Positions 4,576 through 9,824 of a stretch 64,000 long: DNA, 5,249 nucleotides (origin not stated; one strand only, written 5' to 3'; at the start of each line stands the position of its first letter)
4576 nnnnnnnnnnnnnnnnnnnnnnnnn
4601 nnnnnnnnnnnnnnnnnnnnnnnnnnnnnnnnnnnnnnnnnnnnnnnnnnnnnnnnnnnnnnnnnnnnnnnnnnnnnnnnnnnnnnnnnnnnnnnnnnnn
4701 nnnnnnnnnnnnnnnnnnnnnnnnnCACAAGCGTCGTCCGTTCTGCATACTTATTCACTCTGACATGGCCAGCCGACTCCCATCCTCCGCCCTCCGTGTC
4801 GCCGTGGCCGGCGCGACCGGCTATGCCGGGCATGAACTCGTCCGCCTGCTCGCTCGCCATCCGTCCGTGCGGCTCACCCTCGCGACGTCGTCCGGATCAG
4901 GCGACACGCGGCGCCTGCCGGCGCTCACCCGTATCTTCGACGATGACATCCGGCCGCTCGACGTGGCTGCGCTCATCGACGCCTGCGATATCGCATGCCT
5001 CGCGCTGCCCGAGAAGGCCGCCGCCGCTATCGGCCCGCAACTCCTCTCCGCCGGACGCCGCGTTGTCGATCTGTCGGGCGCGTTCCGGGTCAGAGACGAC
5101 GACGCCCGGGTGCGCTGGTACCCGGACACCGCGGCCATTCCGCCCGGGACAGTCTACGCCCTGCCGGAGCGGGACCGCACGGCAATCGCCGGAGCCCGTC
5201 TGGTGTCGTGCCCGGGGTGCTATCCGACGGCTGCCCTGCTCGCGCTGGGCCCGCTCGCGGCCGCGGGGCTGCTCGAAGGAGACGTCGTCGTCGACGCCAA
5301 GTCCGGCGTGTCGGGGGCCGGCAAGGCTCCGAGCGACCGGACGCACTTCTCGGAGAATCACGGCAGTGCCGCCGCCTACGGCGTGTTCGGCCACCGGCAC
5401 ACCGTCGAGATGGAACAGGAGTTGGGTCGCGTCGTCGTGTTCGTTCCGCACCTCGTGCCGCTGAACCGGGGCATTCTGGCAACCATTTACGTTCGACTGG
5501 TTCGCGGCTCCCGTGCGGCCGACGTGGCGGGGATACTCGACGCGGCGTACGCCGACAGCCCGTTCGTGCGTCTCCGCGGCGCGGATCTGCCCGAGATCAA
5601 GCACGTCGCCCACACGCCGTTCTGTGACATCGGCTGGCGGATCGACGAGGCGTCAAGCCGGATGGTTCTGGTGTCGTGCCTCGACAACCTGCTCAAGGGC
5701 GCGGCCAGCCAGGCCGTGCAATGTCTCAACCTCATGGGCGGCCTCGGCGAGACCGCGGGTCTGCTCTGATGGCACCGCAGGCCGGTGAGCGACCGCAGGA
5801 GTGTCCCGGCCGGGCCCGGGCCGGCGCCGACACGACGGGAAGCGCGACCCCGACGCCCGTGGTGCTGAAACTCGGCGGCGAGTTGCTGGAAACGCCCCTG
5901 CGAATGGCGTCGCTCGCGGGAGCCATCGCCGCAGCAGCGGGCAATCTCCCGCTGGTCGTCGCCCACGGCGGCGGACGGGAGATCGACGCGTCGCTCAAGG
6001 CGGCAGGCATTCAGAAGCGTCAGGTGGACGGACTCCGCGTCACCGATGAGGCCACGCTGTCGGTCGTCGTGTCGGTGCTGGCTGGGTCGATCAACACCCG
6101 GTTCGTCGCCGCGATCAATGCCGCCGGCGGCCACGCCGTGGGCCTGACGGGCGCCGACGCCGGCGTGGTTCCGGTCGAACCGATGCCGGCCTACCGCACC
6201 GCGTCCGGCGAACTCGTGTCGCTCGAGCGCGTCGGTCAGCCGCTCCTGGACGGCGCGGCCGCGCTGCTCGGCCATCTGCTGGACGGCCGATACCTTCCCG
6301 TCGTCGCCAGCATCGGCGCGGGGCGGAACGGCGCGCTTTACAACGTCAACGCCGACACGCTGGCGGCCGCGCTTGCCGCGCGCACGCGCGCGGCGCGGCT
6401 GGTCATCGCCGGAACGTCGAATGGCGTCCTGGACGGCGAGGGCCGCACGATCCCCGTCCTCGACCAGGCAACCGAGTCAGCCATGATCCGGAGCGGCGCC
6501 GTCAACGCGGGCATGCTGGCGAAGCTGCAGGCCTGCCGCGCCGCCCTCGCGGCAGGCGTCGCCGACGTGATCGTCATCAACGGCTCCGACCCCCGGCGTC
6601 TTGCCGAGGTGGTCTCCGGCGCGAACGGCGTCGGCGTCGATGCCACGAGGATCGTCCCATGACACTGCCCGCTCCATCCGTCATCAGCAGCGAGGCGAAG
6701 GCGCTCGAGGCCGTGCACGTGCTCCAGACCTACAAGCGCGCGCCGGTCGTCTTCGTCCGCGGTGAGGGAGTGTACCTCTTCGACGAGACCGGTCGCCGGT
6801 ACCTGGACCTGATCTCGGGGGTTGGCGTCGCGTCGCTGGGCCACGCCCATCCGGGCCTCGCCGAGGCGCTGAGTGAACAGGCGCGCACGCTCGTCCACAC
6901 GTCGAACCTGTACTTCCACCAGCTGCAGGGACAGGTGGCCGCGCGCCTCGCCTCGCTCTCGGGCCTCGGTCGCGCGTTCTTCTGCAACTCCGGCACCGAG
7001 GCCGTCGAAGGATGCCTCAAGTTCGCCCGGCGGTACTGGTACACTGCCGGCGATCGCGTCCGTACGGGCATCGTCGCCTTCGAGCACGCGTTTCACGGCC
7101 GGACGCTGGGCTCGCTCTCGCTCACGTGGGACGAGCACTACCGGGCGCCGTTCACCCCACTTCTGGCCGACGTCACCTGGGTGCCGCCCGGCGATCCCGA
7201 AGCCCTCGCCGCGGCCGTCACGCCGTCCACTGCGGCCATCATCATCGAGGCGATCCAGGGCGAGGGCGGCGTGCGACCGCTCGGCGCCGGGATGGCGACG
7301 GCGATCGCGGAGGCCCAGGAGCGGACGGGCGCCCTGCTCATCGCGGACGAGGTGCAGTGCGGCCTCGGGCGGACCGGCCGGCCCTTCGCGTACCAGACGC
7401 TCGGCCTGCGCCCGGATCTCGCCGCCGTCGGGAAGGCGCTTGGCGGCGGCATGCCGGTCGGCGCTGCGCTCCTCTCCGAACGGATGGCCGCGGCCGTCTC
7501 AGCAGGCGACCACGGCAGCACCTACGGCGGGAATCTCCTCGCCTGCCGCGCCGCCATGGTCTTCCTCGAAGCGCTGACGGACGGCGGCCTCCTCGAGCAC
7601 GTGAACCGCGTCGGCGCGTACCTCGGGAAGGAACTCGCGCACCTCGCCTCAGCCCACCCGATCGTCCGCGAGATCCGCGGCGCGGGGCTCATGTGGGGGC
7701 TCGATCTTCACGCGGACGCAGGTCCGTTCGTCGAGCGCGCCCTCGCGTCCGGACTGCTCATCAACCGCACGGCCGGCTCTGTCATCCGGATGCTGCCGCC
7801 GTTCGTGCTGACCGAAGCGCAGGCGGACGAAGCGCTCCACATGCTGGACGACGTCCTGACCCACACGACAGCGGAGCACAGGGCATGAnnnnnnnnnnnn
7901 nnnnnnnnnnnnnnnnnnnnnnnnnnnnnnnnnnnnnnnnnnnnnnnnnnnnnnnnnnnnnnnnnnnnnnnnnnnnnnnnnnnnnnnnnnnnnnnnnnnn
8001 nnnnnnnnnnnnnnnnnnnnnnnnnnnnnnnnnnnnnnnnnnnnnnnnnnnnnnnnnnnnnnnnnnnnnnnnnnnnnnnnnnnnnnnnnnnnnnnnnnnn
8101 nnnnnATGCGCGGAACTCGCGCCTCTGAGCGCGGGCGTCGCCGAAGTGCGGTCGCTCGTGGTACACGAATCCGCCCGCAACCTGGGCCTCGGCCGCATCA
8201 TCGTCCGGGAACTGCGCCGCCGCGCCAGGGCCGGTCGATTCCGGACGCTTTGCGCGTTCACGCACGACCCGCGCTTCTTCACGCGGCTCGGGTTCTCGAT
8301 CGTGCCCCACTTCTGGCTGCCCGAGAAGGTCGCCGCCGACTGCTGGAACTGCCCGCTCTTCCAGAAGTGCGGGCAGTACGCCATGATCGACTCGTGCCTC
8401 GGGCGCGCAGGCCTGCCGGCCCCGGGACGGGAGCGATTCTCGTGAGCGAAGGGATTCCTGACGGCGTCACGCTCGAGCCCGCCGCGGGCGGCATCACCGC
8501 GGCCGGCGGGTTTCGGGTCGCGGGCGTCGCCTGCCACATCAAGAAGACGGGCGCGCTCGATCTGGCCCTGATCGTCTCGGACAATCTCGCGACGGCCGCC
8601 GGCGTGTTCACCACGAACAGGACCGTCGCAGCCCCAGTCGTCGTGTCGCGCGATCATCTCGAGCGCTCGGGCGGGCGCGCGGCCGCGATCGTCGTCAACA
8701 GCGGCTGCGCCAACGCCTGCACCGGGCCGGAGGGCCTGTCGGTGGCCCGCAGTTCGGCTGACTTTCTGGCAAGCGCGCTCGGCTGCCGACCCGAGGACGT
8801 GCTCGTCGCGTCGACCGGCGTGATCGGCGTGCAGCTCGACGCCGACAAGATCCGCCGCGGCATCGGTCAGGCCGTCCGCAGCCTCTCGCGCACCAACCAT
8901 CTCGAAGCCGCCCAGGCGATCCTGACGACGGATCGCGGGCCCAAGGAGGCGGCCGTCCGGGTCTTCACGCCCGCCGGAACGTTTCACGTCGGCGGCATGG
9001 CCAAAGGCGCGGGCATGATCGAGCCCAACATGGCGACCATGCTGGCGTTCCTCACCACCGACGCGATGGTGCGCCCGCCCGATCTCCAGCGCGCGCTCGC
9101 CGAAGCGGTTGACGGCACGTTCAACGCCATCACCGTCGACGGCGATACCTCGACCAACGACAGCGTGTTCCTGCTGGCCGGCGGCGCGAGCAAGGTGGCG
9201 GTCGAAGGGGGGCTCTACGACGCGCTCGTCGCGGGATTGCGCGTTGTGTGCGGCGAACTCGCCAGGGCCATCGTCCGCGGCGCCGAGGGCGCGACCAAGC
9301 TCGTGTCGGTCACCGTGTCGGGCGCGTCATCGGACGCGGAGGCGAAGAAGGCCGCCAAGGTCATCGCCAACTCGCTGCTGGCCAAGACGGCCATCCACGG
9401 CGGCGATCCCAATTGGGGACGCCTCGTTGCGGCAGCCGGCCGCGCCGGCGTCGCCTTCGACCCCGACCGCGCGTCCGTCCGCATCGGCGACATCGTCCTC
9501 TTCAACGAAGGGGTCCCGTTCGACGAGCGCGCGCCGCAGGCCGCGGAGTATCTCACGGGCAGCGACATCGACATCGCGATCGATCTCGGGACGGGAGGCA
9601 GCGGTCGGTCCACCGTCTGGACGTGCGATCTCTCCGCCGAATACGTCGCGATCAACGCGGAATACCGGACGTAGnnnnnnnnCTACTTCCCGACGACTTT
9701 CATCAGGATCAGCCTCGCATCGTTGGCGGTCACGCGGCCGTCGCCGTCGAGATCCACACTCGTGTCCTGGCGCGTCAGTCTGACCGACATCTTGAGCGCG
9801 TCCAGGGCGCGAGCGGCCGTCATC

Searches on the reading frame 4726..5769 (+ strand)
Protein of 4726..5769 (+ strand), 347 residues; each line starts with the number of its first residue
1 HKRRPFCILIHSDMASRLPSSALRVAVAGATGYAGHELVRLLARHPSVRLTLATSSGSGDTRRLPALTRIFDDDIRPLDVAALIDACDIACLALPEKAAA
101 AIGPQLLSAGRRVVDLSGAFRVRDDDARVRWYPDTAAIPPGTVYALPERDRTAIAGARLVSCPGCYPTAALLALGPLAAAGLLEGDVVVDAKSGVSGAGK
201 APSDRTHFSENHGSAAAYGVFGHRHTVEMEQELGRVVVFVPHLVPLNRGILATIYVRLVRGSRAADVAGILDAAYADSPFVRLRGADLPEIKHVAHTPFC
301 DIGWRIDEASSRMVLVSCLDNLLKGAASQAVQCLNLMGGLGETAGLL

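Call 79: search_protein_families(library=pfam, proteins=[window:4726-5769:+], max_evalue=0.00001)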
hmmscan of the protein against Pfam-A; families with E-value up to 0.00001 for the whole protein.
window:4726-5769:+ (347 aa): 3 families
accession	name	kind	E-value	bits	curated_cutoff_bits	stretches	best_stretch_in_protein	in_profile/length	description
PF22698.1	Semialdhyde_dhC_1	-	3.1e-53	180.4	27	1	165-321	1-165/165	Semialdehyde dehydrogenase, dimerisation domain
PF01118.30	Semialdhyde_dh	-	2.2e-20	73.7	26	1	24-156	1-120/121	Semialdehyde dehydrogenase, NAD binding domain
PF02774.23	Semialdhyde_dhC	-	1.6e-19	71.2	26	1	174-324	1-184/184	Semialdehyde dehydrogenase, dimerisation domain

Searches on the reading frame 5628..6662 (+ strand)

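Call 79: search_protein_families(library=pfam, proteins=[window:5628-6662:+], max_evalue=0.00001)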
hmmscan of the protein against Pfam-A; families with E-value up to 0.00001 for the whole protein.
window:5628-6662:+ (344 aa): 1 family
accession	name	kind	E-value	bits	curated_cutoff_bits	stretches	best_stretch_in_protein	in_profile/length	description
PF00696.33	AA_kinase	-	2.6e-35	122.7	24.9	1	78-318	3-234/234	Amino acid kinase family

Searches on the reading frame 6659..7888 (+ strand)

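Call 79: search_protein_families(library=pfam, proteins=[window:6659-7888:+], max_evalue=0.00001)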
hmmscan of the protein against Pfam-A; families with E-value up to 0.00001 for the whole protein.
window:6659-7888:+ (409 aa): 1 family
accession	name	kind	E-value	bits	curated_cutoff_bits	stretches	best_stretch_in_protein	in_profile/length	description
PF00202.27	Aminotran_3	-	3.7e-107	358.9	30.5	1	26-400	7-403/403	Aminotransferase class-III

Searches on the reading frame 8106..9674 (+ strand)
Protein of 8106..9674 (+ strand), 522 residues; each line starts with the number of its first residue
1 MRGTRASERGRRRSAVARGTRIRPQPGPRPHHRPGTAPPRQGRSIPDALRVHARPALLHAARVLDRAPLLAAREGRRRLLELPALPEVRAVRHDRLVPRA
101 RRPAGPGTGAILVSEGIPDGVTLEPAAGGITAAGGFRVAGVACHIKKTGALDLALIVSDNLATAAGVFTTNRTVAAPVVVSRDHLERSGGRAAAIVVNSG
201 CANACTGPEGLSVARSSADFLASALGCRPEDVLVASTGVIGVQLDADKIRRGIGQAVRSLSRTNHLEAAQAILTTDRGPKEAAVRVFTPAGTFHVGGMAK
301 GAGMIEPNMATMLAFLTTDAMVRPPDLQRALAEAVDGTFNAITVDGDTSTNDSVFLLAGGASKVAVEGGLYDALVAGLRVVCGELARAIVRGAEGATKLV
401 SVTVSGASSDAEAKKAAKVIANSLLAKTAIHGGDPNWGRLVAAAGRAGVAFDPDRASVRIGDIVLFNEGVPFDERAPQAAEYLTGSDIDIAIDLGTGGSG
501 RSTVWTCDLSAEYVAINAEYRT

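Call 79: search_protein_families(library=pfam, proteins=[window:8106-9674:+], max_evalue=0.00001)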
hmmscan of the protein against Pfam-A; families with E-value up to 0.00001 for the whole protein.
window:8106-9674:+ (522 aa): 1 family
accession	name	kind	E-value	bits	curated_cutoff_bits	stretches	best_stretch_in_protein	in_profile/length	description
PF01960.23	ArgJ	-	1.9e-142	474.9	32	1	138-522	2-377/377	ArgJ family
